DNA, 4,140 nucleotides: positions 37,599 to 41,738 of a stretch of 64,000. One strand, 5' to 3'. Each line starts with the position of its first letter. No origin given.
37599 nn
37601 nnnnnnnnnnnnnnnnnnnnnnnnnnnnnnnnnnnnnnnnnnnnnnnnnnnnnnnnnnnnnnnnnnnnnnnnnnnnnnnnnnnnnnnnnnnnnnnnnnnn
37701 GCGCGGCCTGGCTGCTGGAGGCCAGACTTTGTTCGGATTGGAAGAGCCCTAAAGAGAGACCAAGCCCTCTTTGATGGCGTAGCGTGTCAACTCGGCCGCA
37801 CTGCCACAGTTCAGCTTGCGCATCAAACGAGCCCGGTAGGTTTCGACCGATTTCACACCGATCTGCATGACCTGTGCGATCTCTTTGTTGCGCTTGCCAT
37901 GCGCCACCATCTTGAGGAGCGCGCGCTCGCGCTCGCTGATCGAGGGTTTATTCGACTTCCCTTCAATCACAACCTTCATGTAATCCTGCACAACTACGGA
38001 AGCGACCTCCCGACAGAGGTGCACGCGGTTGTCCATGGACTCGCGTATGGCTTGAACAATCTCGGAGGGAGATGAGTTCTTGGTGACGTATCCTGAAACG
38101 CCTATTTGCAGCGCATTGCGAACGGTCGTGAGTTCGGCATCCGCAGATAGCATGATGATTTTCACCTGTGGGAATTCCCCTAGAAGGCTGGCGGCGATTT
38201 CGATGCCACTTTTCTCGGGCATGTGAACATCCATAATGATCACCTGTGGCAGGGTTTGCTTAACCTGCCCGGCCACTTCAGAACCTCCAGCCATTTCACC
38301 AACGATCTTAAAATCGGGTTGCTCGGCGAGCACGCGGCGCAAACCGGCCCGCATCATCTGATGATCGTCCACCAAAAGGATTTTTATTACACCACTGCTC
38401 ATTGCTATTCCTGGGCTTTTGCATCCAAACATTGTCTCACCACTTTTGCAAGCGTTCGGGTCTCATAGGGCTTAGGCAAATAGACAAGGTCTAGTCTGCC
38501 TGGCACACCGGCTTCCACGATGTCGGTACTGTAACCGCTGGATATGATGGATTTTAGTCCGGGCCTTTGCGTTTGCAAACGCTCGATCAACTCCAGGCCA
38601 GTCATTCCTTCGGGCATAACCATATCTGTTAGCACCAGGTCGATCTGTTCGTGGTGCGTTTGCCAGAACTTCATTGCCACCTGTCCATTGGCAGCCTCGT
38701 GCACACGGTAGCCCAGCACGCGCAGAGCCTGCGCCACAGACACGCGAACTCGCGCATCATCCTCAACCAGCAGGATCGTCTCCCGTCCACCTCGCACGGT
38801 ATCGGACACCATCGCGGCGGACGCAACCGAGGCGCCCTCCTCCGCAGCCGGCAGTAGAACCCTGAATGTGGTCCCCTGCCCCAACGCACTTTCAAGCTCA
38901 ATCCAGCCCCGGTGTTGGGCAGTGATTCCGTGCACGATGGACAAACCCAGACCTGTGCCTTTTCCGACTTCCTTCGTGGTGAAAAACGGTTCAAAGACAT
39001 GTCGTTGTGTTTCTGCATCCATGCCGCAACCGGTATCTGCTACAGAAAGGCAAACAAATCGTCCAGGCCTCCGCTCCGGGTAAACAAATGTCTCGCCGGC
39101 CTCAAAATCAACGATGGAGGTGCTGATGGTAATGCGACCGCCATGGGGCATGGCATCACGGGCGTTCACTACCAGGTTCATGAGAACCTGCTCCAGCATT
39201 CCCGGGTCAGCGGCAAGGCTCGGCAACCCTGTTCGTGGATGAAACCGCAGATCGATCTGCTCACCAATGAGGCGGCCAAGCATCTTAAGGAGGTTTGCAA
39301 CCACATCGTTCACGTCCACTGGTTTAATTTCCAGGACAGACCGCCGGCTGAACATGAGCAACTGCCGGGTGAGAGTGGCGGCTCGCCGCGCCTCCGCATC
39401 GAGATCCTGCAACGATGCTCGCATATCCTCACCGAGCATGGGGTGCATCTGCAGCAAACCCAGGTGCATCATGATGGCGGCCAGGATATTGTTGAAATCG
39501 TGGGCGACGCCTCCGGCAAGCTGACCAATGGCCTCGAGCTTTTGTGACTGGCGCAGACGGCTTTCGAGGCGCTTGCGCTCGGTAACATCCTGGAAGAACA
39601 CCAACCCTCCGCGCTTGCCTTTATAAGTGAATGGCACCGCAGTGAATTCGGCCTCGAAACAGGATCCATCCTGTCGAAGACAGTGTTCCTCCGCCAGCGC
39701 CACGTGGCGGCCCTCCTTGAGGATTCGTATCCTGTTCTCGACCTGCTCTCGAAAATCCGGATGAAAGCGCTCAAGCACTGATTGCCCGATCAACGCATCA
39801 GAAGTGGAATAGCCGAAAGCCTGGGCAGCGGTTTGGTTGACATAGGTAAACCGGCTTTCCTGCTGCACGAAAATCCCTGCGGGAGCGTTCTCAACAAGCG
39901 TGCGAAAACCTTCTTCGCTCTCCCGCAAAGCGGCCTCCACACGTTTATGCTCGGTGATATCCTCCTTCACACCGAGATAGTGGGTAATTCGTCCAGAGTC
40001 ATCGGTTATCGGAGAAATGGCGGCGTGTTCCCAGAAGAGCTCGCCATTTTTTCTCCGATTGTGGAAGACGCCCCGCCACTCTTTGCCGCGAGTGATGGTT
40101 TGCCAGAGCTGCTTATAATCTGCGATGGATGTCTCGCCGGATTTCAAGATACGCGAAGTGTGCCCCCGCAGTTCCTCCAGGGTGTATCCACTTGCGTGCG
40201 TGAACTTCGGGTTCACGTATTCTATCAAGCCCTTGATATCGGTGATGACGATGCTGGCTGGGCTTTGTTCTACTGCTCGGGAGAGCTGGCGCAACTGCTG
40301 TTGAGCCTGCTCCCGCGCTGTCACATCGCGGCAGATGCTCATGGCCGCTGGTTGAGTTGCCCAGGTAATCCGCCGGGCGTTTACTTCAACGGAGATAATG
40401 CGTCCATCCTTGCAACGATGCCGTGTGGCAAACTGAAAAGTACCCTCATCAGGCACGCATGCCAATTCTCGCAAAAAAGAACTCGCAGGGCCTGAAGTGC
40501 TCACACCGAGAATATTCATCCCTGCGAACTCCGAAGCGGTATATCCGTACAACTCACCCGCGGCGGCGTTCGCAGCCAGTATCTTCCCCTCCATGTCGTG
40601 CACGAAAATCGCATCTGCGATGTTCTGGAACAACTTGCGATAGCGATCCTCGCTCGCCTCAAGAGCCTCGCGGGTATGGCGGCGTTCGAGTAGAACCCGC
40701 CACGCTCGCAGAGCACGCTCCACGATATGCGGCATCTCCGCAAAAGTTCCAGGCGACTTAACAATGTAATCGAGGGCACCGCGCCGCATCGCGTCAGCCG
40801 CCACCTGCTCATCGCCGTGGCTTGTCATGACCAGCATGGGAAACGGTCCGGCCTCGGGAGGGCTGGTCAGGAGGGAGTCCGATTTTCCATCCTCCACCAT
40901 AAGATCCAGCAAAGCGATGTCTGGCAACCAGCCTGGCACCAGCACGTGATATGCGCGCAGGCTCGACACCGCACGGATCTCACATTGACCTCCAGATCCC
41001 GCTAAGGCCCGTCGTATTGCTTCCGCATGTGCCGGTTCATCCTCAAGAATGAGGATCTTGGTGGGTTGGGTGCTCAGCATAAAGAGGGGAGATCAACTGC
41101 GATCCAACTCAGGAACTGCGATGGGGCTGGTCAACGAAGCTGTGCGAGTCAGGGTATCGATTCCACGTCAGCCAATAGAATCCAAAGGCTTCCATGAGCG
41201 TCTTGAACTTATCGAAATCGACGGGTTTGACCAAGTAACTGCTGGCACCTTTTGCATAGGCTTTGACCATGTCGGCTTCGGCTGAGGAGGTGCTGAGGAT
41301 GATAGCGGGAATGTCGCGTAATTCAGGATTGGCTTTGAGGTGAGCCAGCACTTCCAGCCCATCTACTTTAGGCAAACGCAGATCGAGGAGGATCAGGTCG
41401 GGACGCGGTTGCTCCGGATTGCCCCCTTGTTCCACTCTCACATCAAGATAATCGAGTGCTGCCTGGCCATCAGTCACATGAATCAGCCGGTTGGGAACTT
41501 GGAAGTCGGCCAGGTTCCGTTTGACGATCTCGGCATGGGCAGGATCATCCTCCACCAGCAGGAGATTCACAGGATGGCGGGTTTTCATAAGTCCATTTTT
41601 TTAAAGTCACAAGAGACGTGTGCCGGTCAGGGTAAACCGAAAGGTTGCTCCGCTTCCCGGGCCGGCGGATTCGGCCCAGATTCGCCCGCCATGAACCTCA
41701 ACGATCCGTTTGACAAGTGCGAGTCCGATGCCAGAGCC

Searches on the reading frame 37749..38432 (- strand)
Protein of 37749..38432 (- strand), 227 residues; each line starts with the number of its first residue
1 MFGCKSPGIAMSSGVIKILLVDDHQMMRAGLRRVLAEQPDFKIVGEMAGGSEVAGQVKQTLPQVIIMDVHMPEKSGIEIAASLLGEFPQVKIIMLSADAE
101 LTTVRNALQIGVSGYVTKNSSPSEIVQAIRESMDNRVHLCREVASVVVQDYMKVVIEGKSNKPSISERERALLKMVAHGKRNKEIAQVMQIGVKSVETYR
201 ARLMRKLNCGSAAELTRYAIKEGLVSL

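Call 22: search_protein_families(library=pfam, proteins=[window:37749-38432:-], max_evalue=0.00001)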
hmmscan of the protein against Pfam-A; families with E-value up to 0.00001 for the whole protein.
window:37749-38432:- (227 aa): 3 families
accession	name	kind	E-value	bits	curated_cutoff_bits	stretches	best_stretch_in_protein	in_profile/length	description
PF00072.30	Response_reg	-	4.7e-26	91.6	30.2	1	18-130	1-111/111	Response regulator receiver domain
PF00196.25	GerE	-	3.1e-17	62.4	23.5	1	164-219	2-57/57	Bacterial regulatory proteins, luxR family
PF08281.18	Sigma70_r4_2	-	4.3e-06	26.7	25.7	0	166-207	12-54/54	Sigma-70, region 4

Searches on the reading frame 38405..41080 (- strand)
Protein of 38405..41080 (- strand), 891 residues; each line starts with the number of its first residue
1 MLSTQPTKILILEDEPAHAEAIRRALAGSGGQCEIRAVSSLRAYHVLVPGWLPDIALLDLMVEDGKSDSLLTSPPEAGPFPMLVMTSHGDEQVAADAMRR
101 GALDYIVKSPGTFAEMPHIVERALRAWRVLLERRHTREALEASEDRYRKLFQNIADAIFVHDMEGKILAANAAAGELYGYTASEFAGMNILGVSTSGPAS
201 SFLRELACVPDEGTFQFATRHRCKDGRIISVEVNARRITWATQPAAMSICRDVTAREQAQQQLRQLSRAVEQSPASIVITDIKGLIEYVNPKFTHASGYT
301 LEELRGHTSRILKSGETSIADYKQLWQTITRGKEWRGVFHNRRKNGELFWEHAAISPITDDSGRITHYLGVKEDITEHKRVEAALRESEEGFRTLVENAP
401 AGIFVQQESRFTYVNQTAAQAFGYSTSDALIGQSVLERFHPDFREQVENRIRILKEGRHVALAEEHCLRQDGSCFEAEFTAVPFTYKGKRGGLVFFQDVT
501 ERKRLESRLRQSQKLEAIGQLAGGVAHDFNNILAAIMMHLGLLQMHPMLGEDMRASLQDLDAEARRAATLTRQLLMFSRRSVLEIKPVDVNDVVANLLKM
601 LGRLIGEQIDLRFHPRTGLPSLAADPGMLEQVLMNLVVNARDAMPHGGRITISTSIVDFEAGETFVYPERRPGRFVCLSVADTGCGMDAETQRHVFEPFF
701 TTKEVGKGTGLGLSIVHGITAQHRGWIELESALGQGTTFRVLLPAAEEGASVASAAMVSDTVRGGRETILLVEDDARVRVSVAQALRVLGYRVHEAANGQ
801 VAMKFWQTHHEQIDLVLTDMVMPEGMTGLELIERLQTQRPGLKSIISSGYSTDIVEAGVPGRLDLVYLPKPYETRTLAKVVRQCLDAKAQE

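Call 23: search_protein_families(library=pfam, proteins=[window:38405-41080:-], max_evalue=0.00001)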
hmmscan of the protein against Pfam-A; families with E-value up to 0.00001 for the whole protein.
window:38405-41080:- (891 aa): 9 families
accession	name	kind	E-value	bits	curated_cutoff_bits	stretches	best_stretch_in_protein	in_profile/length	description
PF00989.32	PAS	-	6.2e-46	155.5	22.6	3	392-499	3-113/113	PAS fold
PF13426.13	PAS_9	-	8.7e-43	145.2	27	3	274-377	1-103/103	PAS domain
PF08448.16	PAS_4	-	6.1e-34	117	23.1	3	270-380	1-110/110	PAS fold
PF13188.13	PAS_8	-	1.7e-29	101.2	21.8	2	392-450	3-61/65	PAS domain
PF00072.30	Response_reg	-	4.5e-28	98.1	30.2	2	769-881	1-110/111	Response regulator receiver domain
PF02518.31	HATPase_c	-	3.6e-24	85.8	26.4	1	625-746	2-110/111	Histidine kinase-, DNA gyrase B-, and HSP90-like ATPase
PF08447.18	PAS_3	-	1.6e-23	83.2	25.6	1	287-371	2-88/89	PAS fold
PF00512.31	HisKA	-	6.3e-09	36.2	26.9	1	519-580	3-63/66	His Kinase A (phospho-acceptor) domain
PF24820.1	Diguanyl_cycl_sensor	-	3.3e-06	27.4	28.1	0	151-188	2-39/109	Diguanylate cyclase-like sensor domain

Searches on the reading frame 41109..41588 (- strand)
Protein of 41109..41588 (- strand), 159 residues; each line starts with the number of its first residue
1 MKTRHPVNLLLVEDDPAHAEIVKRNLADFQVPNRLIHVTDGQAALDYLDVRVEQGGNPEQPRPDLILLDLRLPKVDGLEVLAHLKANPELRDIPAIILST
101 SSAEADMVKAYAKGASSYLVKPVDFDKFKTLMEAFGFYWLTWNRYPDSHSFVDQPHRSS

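Call 23: search_protein_families(library=pfam, proteins=[window:41109-41588:-], max_evalue=0.00001)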
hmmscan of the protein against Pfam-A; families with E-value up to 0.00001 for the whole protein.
window:41109-41588:- (159 aa): 1 family
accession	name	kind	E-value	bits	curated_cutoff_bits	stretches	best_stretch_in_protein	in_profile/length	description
PF00072.30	Response_reg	-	5.9e-20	71.9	30.2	1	10-130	2-108/111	Response regulator receiver domain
